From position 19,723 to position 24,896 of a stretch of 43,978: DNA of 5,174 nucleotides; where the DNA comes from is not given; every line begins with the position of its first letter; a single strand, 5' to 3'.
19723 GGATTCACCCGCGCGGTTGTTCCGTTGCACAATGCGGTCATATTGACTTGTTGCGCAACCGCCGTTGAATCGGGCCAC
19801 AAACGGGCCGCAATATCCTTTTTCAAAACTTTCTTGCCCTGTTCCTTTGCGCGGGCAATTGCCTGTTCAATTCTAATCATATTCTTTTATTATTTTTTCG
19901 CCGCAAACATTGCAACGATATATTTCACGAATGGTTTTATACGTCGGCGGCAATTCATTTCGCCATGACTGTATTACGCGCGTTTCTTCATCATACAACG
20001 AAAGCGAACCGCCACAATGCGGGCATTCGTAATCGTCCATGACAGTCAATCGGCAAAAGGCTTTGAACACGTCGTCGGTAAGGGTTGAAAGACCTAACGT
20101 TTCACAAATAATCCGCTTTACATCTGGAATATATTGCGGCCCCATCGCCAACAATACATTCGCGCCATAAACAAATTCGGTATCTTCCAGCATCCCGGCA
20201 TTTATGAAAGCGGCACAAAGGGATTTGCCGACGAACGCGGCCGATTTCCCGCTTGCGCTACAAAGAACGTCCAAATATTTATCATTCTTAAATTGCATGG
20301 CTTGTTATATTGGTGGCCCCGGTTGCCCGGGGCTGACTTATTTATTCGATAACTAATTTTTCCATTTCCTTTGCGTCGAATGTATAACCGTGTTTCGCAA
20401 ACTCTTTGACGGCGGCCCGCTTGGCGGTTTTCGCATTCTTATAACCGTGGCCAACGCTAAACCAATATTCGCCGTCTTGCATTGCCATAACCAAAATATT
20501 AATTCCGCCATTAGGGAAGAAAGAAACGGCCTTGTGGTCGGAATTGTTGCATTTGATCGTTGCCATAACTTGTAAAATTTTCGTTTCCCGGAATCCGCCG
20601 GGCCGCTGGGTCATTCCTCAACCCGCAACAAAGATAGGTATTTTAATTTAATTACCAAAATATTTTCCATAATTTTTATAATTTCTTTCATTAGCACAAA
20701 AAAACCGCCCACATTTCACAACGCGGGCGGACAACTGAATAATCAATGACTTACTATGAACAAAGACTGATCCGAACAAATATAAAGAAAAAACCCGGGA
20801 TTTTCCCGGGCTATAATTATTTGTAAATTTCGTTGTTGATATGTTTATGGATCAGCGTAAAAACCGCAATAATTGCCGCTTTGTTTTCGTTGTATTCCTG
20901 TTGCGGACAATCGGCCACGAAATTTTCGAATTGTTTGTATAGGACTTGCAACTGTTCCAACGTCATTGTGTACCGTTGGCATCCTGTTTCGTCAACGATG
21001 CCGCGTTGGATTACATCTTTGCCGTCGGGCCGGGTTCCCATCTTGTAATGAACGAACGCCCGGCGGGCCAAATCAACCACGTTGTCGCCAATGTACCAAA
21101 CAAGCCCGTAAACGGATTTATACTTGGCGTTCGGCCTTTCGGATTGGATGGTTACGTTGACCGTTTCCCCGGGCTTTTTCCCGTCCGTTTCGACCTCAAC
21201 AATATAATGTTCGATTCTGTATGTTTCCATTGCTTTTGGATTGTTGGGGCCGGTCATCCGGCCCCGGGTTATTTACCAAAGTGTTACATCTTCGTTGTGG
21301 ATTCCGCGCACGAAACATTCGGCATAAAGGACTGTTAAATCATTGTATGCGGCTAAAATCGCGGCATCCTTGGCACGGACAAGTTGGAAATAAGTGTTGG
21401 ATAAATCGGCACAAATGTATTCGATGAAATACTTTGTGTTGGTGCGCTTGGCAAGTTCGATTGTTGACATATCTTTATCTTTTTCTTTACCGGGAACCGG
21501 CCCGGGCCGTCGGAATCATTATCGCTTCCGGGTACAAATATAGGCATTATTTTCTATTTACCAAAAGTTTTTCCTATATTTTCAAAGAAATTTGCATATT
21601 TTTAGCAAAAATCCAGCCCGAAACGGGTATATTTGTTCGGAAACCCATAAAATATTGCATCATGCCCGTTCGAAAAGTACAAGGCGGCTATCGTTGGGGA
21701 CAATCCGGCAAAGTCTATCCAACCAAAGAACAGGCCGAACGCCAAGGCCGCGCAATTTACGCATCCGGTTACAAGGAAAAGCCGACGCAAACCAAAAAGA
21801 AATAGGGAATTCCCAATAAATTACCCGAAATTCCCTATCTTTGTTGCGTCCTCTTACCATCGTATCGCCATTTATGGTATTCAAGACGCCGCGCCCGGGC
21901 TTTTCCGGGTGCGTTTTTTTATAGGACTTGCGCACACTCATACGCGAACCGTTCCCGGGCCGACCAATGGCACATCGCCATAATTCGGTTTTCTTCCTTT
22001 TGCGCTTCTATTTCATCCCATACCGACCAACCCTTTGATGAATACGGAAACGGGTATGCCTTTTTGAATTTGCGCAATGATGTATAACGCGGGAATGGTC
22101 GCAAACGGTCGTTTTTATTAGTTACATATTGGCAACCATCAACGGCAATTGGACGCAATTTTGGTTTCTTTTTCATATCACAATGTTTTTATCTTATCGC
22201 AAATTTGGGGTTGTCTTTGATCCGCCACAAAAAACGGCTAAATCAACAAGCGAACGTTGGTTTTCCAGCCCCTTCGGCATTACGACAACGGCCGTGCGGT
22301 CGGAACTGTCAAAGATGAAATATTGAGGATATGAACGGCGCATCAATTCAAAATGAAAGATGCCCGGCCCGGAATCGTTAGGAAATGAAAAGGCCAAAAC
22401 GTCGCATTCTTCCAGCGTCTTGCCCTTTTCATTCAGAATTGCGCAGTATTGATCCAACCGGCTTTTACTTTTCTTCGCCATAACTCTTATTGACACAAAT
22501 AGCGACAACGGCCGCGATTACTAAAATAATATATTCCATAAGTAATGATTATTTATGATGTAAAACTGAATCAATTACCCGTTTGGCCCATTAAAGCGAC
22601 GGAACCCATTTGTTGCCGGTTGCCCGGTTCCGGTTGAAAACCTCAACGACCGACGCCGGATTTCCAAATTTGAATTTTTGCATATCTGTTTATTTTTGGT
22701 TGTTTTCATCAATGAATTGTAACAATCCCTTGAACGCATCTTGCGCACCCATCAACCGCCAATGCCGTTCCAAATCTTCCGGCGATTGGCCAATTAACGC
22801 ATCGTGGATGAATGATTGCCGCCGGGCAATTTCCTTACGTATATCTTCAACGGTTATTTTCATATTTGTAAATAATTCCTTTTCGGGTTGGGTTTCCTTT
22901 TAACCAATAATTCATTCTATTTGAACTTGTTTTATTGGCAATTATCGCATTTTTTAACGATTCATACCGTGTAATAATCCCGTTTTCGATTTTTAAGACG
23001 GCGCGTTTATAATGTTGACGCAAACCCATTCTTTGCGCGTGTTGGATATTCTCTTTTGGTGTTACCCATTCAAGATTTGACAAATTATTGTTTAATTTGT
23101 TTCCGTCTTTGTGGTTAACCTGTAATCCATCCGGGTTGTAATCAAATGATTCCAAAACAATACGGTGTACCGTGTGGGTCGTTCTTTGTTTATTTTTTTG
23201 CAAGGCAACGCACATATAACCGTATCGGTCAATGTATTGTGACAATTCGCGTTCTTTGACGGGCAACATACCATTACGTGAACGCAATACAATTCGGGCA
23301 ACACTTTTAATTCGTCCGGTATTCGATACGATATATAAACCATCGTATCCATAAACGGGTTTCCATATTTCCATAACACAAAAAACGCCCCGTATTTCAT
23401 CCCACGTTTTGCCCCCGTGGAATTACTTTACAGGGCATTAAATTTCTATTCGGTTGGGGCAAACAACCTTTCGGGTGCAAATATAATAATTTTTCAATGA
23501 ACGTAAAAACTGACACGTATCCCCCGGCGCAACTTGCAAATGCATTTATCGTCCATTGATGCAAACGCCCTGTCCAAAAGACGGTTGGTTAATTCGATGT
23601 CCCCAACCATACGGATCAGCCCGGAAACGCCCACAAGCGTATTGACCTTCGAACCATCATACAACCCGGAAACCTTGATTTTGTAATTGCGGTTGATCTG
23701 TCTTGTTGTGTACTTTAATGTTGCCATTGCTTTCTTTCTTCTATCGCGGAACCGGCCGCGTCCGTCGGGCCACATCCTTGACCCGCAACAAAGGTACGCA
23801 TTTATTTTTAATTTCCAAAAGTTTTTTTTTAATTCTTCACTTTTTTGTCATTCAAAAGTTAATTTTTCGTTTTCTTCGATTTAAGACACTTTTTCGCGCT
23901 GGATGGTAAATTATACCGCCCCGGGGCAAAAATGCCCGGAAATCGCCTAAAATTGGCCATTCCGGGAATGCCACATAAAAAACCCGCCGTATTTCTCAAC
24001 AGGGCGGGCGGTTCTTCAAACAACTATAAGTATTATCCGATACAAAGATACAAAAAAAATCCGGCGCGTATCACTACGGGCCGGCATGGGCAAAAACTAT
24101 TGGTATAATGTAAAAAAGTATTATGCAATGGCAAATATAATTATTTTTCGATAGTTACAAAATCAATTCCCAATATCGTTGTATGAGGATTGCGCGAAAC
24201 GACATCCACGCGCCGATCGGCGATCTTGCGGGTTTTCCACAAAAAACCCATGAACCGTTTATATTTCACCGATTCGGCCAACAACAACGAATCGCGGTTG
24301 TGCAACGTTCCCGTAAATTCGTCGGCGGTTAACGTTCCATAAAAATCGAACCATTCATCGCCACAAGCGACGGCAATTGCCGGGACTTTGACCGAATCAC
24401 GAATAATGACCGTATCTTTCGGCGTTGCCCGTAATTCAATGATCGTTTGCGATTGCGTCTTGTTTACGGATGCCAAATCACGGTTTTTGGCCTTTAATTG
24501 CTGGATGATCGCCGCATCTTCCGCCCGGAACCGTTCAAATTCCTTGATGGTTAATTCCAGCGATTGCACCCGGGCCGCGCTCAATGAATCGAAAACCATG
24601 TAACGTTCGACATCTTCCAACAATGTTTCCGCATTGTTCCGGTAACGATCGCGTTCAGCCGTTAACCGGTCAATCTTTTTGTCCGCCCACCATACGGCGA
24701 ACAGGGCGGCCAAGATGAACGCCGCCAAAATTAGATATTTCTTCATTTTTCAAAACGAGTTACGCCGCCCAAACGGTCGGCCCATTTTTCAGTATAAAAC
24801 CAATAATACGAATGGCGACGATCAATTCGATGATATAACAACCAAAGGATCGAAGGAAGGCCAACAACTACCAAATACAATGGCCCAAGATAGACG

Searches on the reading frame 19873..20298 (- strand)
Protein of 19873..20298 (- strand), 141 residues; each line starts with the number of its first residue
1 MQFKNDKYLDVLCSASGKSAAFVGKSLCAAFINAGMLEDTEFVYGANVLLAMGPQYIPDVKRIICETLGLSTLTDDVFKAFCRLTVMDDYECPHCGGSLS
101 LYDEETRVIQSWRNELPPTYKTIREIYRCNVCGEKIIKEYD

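Call 15: search_protein_families(library=pfam, max_evalue=0.01, proteins=[window:19873-20298:-])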
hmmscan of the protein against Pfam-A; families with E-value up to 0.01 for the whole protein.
window:19873-20298:- (141 aa): 4 families
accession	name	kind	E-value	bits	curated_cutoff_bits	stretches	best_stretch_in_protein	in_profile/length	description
PF06397.17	Desulfoferrod_N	-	0.00056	19.9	23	0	125-134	5-14/36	Desulfoferrodoxin, N-terminal domain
PF12760.12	Zn_ribbon_IS1595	-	0.0028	18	25.4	0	91-134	20-45/46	Transposase zinc-ribbon domain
PF13465.12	zf-H2C2_2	-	0.005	17.6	40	0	86-98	11-23/26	Zinc-finger double domain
PF09723.15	Zn_ribbon_8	-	0.0081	16.6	34.4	0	77-97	14-34/41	Zinc ribbon domain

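Call 52: search_protein_families(library=phrogs, max_evalue=0.001, proteins=[window:19873-20298:-])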
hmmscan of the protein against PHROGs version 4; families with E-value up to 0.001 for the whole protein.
window:19873-20298:- (141 aa): 1 family
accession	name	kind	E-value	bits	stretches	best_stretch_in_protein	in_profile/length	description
phrog_33979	-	unknown function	7e-05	24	1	1-137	1-130/131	-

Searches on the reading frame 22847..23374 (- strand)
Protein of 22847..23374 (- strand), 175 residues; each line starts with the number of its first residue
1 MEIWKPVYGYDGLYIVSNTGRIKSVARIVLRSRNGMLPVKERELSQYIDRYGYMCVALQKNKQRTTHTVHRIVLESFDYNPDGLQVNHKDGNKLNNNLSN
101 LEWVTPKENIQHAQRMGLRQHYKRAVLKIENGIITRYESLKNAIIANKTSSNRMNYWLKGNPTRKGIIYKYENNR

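Call 15: search_protein_families(library=pfam, max_evalue=0.01, proteins=[window:22847-23374:-])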
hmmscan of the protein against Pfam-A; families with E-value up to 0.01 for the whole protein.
window:22847-23374:- (175 aa): 2 families
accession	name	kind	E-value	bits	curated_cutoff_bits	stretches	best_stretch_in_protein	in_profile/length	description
PF07463.16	NUMOD4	-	7.4e-14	52.2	23.4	1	2-58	1-48/49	NUMOD4 motif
PF13392.12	HNH_3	-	7e-12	45.2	24.8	1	69-109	3-44/46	HNH endonuclease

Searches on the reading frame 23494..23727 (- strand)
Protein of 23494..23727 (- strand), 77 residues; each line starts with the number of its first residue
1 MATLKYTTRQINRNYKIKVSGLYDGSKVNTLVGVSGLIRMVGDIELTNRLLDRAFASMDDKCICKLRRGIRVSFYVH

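Call 15: search_protein_families(library=pfam, max_evalue=0.01, proteins=[window:23494-23727:-])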
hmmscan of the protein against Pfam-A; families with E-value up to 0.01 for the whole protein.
window:23494-23727:- (77 aa): 0 families

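Call 52: search_protein_families(library=phrogs, max_evalue=0.001, proteins=[window:23494-23727:-])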
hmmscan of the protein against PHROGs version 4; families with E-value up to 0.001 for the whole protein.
window:23494-23727:- (77 aa): 1 family
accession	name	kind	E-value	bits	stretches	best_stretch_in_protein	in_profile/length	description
phrog_32997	-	unknown function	1.6e-32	112.6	1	3-77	8-82/82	-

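Call 63: find_homologous_proteins(query=window:23494-23727:-)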
Query window:23494-23727:- (77 aa): 1025 proteins with E <= 0.001 among 1025 candidates; the best 120 are listed.
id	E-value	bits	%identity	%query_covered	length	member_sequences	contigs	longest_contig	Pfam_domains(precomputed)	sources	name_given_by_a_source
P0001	9.0e-41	154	96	99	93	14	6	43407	-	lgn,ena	-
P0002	3.7e-39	149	89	99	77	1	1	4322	-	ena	-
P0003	4.9e-39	149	88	99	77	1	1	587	-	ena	-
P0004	1.1e-38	148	89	99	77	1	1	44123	-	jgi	-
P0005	3.5e-38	146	87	99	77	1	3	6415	-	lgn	-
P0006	7.0e-38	145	88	99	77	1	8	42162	-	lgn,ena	-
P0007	9.6e-38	145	88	99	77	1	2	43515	-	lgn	-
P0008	1.1e-37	145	87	99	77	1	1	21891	-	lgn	-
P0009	1.2e-37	144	88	100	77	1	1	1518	-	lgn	-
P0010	1.5e-37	144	86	99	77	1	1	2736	-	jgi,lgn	jgi:hypothetical protein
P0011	2.0e-37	144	87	99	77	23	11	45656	-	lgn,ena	-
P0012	2.1e-37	144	84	99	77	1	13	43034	-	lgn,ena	-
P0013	2.1e-37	144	84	100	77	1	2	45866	-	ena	-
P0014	2.4e-37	144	87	99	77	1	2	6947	-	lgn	-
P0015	2.5e-37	143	87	99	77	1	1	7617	-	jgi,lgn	jgi:hypothetical protein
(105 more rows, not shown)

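Call 69: predict_structure(alignment_id=A5)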
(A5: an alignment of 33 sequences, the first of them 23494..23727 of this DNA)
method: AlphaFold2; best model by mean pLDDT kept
length: 77 residues; sequences in the alignment: 33
mean_pLDDT: 91.8   pTM: 0.77
mean pLDDT of the five models: 91.8, 91.0, 86.2, 85.7, 84.6
residues with pLDDT >= 90: 65; 70-90: 11; 50-70: 1; < 50: 0
segments of 3 or more residues with pLDDT < 50: none
pLDDT, mean of each block of 10 residues (from residue 1): 86 94 91 93 93 93 91 93
secondary structure, 60 per line:
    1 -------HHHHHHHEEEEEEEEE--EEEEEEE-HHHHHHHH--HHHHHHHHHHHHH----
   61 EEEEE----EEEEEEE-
elements in order: H8-14 E15-23 E26-32 H34-41 H44-56 E61-65 E70-76

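Call 72: fold_search(model_id=the predicted structure, library=pdb)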
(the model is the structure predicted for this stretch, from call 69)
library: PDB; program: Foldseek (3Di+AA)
matches with E <= 10: 407; with E <= 0.001: 0
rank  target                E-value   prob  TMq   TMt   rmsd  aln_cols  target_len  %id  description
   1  4v61_AC               8.8e-02  0.54  0.36  0.15   9.7        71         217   14  Homology model for the Spinach chloroplast 30S subunit fitted to 9.4A cryo-EM map of the 70S chlororibosome. (released 2014-07-09)
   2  8q8q_A                1.9e-01  0.38  0.38  0.14   5.5        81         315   14  Cryo-EM structure of the magnesium channel CtMrs2 in the open state (released 2024-11-27)
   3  2v3s_A                2.6e-01  0.51  0.43  0.37   4.9        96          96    9  Structural insights into the recognition of substrates and activators by the OSR1 kinase (released 2007-07-03)
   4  2jvf_MODEL_1_A        3.1e-01  0.13  0.25  0.22  11.6        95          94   14  Solution structure of M7, a computationally-designed artificial protein (released 2008-08-12)
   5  7jil_h                4.0e-01  0.23  0.35  0.15   9.4        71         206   14  70S ribosome Flavobacterium johnsoniae (released 2020-12-02)
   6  7fao_A                5.5e-01  0.07  0.23  0.20  12.4        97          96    9  Top7 surface mutant K42A Q43A K46A K57S K58S, and I68R (released 2022-05-18)
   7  4ddq_B                5.5e-01  0.07  0.21  0.05  12.6        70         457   14  Structural plasticity of the Bacillus subtilis GyrA homodimer (released 2013-02-13)
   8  7o86_A                6.2e-01  0.30  0.43  0.37   4.9        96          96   10  1.73A X-ray crystal structure of the conserved C-terminal (CCT) of human SPAK (released 2021-09-22)
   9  8ts1_A                7.1e-01  0.11  0.29  0.12   5.3        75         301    8  Cryo-EM structure of human MRS2 with Mg2+ (released 2024-08-14)
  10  1qys                  8.0e-01  0.09  0.25  0.22  11.3        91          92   14  Crystal structure of Top7: A computationally designed protein with a novel fold (released 2003-11-25)
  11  9mt4_Q                8.0e-01  0.04  0.20  0.06  13.6        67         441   10  Connector structure of phage JohannRWettstein (Bas63) (released 2025-11-19)
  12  5h5v_B                8.0e-01  0.04  0.16  0.06  13.1        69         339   13  Crystal structure of the flagellar cap protein FliD D1-D2-D3 domains from Escherichia coli (released 2017-02-22)
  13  5h5v_D                8.5e-01  0.04  0.16  0.06  13.1        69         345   13  Crystal structure of the flagellar cap protein FliD D1-D2-D3 domains from Escherichia coli (released 2017-02-22)
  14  5h5v_A                9.1e-01  0.03  0.16  0.06  12.4        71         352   10  Crystal structure of the flagellar cap protein FliD D1-D2-D3 domains from Escherichia coli (released 2017-02-22)
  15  4i7c_A                9.7e-01  0.07  0.28  0.15  10.1        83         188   10  Siah1 mutant bound to synthetic peptide (ACE)KLRPV(23P)MVRPWVR (released 2013-08-14)
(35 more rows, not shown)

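Call 86: search_dna_similar(query=window:23494-23727:-, collection=phages, mode=protein, max_rows=40, max_evalue=0.001)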
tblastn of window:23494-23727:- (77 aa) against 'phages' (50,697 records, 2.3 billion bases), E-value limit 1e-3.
Records with a match: 13; places in all: 13; records where one place covers at least 80% of the query: 12.
Best place of each record, by identity: 60-80% 5; <60% 8.
By first word of the organism name: Parabacteroides 6; Bacteroides 2; Croceibacter 2; Alistipes 1; Elizabethkingia 1; Bacteriophage 1.
By host as written in the record: Parabacteroides distasonis DA691 3; Croceibacter atlanticus HTCC2559 2; Alistipes shahii DA73 1; Bacteroides uniformis MB20-85 1; Parabacteroides distasonis APCS2/PD 1; Parabacteroides distasonis DA491 1; Bacteroides koreensis HM3 1; Elizabethkingia anophelis 1; and 2 more.
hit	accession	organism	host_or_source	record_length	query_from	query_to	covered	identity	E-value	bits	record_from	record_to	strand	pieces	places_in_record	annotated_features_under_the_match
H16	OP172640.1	Alistipes phage AS73P1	Alistipes shahii DA73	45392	4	75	94%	70.8%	9e-28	109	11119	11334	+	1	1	hypothetical protein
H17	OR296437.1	Bacteroides phage C1_85S2P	Bacteroides uniformis MB20-85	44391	4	75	94%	65.3%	5e-25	101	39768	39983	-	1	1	hypothetical protein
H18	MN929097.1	Parabacteroides phage PDS1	Parabacteroides distasonis APCS2/PD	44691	4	75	94%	65.3%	5e-25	101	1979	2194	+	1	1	hypothetical protein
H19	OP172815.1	Parabacteroides phage PD491P1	Parabacteroides distasonis DA491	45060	4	75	94%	65.3%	5e-25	101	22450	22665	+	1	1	hypothetical protein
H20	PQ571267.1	Bacteroides phage BKO1-3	Bacteroides koreensis HM3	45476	4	77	96%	60.8%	6e-23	95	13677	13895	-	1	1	ribosomal large subunit pseudouridine synthase B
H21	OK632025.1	Elizabethkingia phage TCUEAP2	Elizabethkingia anophelis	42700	4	77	96%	58.7%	1e-22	94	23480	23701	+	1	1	hypothetical protein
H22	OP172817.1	Parabacteroides phage PD691P4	Parabacteroides distasonis DA691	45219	4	77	96%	56.8%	1e-20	89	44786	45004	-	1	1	hypothetical protein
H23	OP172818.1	Parabacteroides phage PD691P6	Parabacteroides distasonis DA691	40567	4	77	96%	55.4%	1e-19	86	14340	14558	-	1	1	hypothetical protein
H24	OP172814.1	Parabacteroides phage PD482P1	Parabacteroides distasonis DA482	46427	4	77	96%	55.4%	1e-19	86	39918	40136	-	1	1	hypothetical protein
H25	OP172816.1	Parabacteroides phage PD691P3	Parabacteroides distasonis DA691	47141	4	77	96%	55.4%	1e-19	86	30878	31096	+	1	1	hypothetical protein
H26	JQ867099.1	Croceibacter phage P2559S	Croceibacter atlanticus HTCC2559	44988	4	77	96%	50.7%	2e-17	80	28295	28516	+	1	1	hypothetical protein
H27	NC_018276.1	Croceibacter phage P2559S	Croceibacter atlanticus HTCC2559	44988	4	77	96%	50.7%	2e-17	80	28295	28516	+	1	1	hypothetical protein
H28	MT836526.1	Bacteriophage sp.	human fecal samples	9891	44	76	43%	57.6%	2e-4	43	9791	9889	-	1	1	record has no annotation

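Call 87: get_annotated_region(hit=H27, flank=20000)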
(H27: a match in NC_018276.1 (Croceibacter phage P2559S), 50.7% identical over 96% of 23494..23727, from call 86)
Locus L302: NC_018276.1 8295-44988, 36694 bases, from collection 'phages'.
description: Croceibacter phage P2559S, complete genome.
organism: Croceibacter phage P2559S (NCBI taxid 1176422)
taxonomy: Viruses; Duplodnaviria; Heunggongvirae; Uroviricota; Caudoviricetes
host: Croceibacter atlanticus HTCC2559; source: seawater; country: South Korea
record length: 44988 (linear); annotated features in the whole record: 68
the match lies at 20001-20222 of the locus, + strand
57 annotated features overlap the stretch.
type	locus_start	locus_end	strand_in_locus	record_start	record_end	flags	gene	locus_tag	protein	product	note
CDS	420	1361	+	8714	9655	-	-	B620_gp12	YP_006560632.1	virion structural protein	-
CDS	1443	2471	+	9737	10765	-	-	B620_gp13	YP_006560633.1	virion structural protein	similar to MP1 of Bacteroides phage B40-8 culture-collection ATCC:51477-B1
CDS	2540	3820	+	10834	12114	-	-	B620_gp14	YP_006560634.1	hypothetical protein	containing carbohydrate binding domain; pfam02839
CDS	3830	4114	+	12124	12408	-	-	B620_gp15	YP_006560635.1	hypothetical protein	-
CDS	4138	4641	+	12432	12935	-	-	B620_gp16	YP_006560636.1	hypothetical protein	-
CDS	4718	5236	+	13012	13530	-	-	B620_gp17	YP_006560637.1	tail protein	-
CDS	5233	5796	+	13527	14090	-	-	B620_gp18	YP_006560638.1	hypothetical protein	-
CDS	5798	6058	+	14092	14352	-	-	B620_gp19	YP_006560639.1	hypothetical protein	-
CDS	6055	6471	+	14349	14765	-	-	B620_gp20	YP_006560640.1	virion structural protein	-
CDS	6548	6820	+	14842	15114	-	-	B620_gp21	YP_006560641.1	hypothetical protein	-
CDS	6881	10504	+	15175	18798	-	-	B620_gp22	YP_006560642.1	tail length tape measure protein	-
CDS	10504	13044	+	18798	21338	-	-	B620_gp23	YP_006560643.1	hypothetical protein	-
CDS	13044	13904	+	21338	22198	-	-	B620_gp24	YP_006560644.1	hypothetical protein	-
CDS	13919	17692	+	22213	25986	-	-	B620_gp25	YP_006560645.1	hypothetical protein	containing SGNH hydrolase-type esterase domain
CDS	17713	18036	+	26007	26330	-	-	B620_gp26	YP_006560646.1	hypothetical protein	-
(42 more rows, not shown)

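Call 88: get_annotated_region(hit=H22, flank=20000)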
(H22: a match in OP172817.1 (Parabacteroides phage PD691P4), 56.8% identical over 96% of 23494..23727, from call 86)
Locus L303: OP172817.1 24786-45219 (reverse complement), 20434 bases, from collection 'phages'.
description: Parabacteroides phage PD691P4, complete genome.
organism: Parabacteroides phage PD691P4 (NCBI taxid 2968689)
taxonomy: Viruses; Duplodnaviria; Heunggongvirae; Uroviricota; Caudoviricetes
host: Parabacteroides distasonis DA691; source: municipal sewage; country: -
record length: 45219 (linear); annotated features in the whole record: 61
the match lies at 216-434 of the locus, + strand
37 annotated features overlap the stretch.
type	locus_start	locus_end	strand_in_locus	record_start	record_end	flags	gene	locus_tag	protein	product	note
CDS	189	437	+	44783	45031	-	-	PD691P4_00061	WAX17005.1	hypothetical protein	-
CDS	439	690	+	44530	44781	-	-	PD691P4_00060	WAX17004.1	hypothetical protein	-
CDS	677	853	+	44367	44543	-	-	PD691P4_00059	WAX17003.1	hypothetical protein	-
CDS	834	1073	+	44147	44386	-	-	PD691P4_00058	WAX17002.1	hypothetical protein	-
CDS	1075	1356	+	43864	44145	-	-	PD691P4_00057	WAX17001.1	hypothetical protein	-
CDS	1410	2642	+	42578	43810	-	-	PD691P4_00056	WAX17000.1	hypothetical protein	-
CDS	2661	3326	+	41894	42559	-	-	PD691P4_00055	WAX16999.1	hypothetical protein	-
CDS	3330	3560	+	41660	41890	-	-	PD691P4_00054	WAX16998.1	hypothetical protein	-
CDS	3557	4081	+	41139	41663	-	-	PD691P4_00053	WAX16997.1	hypothetical protein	-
CDS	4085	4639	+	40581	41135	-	-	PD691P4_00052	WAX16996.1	hypothetical protein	-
CDS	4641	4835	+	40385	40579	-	-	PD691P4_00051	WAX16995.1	hypothetical protein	-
CDS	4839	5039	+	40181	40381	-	-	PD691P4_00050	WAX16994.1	hypothetical protein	-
CDS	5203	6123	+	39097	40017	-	-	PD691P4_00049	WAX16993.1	hypothetical protein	-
CDS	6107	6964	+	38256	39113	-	-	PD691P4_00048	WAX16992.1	hypothetical protein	-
CDS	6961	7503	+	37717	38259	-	-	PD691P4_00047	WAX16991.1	hypothetical protein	-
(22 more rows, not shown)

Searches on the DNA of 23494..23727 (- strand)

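Call 89: search_with_rna_model(model_id=R2, sources=[L302, L303], filters=off, max_evalue=1, show_alignments=6)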
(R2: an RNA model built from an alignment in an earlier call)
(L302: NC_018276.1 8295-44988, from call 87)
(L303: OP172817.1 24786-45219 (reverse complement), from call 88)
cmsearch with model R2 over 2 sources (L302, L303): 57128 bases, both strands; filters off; matches with E-value up to 1: 1.
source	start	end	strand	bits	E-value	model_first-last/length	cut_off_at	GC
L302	11839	11865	+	18.9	0.0067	1-27/27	no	0.56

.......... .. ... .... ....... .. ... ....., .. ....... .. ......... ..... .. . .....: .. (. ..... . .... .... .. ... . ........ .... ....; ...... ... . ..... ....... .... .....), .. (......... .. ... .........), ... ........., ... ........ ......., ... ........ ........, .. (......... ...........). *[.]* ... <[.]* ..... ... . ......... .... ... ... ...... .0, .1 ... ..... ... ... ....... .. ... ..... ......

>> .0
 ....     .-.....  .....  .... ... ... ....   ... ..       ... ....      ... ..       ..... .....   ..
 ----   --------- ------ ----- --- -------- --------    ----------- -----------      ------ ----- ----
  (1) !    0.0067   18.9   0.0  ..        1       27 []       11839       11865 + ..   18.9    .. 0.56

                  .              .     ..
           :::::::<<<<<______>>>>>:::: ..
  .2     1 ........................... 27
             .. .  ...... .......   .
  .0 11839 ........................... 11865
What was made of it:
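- The conserved 77-aa early protein also occurs in phages without the pseudoknot (calls 86, 89).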

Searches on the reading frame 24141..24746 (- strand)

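Call 51: search_protein_families(library=pfam, max_evalue=0.01, proteins=[window:24141-24746:-])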
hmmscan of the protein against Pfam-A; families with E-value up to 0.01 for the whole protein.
window:24141-24746:- (201 aa): 1 family
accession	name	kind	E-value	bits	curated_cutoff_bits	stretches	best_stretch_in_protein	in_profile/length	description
PF20186.3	DUF6549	-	9.8e-34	117.1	27.4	1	29-201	2-167/167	Family of unknown function (DUF6549)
